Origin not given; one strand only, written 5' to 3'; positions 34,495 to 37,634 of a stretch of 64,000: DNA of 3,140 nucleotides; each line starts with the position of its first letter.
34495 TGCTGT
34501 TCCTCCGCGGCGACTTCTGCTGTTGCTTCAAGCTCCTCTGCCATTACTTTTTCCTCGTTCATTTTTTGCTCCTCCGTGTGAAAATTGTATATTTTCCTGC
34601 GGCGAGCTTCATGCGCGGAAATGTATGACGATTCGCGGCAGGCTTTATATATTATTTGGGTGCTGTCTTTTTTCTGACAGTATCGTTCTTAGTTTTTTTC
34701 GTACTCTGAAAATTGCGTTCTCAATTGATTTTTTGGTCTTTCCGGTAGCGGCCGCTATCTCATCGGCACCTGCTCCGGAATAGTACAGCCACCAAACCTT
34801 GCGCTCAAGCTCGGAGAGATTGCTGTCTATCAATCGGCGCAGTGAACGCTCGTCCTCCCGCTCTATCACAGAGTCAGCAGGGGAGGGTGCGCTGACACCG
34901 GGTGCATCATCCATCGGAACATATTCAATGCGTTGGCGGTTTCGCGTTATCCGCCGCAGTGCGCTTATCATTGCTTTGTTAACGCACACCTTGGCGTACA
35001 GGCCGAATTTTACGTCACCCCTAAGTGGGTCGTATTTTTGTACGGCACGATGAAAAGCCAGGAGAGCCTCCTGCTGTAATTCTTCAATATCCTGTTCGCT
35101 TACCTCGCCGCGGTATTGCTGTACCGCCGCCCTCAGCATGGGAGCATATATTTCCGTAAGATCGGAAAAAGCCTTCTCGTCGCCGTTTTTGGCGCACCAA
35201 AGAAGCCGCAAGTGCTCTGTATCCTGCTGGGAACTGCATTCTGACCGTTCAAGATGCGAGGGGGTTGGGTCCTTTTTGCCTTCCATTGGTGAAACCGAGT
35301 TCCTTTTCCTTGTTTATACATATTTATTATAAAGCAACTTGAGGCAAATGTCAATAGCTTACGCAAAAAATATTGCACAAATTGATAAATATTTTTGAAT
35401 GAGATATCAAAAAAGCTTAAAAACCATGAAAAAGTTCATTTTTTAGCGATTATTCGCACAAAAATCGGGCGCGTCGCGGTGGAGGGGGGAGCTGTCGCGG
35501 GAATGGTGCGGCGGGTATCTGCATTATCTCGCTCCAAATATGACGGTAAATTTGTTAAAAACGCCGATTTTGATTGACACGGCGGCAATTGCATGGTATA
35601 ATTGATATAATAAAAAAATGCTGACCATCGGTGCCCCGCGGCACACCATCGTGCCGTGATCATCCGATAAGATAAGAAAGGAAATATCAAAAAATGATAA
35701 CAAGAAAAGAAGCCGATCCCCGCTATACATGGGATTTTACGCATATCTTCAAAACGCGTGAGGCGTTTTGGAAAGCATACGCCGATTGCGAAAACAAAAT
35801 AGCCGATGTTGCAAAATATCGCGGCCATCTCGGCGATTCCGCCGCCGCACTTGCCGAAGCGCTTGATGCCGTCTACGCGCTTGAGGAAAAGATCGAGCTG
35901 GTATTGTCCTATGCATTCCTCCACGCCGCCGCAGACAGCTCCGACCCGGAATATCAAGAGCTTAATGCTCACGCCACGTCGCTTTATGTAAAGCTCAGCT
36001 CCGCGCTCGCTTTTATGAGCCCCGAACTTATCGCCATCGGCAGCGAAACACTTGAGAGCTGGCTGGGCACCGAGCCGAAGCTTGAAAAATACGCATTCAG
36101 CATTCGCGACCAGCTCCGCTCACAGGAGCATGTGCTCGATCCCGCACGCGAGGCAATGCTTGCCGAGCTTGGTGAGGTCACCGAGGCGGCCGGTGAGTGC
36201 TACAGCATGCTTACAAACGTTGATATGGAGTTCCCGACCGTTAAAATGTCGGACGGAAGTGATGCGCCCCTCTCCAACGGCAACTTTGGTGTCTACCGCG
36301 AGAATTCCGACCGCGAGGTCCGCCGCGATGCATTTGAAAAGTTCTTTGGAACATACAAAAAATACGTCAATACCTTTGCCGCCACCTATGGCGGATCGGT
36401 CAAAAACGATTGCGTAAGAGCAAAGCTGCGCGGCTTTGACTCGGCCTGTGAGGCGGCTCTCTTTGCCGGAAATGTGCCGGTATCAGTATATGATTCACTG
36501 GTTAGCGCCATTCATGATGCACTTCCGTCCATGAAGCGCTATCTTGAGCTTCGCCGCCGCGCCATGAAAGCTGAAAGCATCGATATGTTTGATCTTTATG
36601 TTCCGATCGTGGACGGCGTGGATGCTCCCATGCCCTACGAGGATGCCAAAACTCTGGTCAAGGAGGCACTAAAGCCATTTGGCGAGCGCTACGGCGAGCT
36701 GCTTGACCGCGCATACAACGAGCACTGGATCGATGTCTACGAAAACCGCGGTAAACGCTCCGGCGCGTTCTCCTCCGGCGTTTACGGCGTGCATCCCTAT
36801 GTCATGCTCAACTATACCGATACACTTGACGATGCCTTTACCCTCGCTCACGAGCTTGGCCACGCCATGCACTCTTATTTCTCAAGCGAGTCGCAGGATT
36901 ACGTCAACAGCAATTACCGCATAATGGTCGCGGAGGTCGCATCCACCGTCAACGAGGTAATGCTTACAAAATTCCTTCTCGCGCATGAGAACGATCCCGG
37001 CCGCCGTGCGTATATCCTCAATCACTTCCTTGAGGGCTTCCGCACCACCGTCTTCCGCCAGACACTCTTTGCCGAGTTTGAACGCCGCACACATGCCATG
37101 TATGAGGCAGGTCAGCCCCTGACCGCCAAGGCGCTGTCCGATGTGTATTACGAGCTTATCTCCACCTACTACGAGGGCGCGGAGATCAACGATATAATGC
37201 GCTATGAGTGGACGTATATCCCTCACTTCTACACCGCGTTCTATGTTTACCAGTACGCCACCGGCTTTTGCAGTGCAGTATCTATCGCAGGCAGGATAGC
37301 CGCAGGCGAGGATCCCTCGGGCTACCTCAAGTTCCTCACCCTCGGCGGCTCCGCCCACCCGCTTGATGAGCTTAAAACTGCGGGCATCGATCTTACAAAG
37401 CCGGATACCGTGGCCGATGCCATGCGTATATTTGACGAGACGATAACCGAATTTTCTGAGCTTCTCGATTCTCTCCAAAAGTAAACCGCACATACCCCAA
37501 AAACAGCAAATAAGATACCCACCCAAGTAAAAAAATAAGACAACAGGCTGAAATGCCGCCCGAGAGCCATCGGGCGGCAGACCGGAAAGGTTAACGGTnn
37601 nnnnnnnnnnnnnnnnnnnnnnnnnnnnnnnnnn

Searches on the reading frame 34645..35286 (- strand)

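Call 7: search_protein_families(library=pfam, proteins=[window:34645-35286:-], max_evalue=0.001)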
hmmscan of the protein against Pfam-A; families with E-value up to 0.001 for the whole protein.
window:34645-35286:- (213 aa): 4 families
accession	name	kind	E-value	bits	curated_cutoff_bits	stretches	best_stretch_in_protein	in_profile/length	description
PF04542.20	Sigma70_r2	-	2.8e-09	37.1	24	1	45-115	3-70/71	Sigma-70 region 2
PF07638.17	Sigma70_ECF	-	1.1e-05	25.9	21.1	1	28-201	7-181/185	ECF sigma factor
PF08281.18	Sigma70_r4_2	-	1.7e-05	24.8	25.7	1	156-199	10-54/54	Sigma-70, region 4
PF12645.13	HTH_16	-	0.0007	20.1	22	0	32-86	7-65/65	Helix-turn-helix domain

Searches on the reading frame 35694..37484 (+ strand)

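Call 7: search_protein_families(library=pfam, proteins=[window:35694-37484:+], max_evalue=0.001)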
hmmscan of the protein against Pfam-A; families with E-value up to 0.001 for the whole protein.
window:35694-37484:+ (596 aa): 2 families
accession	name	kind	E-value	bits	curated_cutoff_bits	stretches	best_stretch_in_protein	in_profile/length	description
PF01432.26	Peptidase_M3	-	8.1e-69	233.5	27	1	201-578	2-456/457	Peptidase family M3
PF08439.15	Peptidase_M3_N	-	4.6e-20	72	25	1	111-180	1-70/70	Oligopeptidase F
